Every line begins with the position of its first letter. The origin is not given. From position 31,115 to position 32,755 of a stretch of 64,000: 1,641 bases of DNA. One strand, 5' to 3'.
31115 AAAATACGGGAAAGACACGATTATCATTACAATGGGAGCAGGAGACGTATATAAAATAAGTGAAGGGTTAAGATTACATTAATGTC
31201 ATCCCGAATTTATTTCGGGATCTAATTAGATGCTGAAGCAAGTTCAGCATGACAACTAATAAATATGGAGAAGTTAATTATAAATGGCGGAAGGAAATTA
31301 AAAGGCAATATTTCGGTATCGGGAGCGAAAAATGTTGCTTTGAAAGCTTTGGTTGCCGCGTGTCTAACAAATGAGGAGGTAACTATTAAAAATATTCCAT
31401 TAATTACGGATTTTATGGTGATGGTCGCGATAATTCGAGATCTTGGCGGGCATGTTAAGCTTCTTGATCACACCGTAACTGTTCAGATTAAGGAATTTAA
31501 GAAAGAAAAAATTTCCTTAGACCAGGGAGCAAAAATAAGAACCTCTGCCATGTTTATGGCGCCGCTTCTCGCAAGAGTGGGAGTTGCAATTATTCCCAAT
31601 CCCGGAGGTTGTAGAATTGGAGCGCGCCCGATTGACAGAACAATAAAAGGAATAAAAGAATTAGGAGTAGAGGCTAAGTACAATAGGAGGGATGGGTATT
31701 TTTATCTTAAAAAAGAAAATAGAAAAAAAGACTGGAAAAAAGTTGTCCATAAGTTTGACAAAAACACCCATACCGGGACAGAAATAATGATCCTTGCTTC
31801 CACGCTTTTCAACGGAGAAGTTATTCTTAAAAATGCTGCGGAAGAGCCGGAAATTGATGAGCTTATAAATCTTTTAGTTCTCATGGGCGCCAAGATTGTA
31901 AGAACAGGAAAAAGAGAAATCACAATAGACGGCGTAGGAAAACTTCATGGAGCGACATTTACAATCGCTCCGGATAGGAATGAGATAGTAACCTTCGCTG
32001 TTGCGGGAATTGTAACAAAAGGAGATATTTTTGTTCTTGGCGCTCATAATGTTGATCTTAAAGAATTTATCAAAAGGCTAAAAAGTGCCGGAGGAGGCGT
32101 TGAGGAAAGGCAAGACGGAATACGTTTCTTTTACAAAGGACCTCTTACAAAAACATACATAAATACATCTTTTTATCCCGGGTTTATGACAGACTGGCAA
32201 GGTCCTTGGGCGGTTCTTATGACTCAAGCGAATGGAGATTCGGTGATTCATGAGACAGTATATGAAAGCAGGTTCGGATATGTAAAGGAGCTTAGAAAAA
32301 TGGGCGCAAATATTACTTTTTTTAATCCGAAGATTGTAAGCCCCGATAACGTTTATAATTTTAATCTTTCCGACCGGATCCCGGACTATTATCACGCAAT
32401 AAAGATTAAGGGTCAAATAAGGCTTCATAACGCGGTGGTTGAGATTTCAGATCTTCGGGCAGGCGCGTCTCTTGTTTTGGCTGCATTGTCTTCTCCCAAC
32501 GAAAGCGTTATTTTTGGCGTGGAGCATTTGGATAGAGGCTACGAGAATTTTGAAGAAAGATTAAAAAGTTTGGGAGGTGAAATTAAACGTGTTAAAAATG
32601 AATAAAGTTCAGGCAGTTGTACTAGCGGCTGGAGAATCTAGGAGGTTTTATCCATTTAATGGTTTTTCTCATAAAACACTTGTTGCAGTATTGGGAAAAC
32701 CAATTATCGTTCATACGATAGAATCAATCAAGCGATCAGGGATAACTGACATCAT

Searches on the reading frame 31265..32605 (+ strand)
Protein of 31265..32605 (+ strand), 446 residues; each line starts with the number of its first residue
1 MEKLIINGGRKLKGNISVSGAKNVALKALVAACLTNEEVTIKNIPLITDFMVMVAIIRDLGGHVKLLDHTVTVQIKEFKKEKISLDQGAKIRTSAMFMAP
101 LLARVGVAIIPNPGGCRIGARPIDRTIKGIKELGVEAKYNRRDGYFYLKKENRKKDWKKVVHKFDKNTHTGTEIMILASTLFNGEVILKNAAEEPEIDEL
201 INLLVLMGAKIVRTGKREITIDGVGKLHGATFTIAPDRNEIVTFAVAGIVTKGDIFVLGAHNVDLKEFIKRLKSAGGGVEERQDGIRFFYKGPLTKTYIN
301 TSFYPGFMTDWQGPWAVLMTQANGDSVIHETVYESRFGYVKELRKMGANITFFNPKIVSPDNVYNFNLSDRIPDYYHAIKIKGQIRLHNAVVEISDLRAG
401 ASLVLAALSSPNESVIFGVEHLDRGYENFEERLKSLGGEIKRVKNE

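Call 5: search_protein_families(library=pfam, proteins=[window:31265-32605:+], max_evalue=0.001)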
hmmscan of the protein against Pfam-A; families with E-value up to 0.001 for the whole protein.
window:31265-32605:+ (446 aa): 1 family
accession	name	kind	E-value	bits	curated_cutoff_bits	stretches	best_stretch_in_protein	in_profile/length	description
PF00275.25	EPSP_synthase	-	1.4e-71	241.9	22.8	1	7-433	2-417/417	EPSP synthase (3-phosphoshikimate 1-carboxyvinyltransferase)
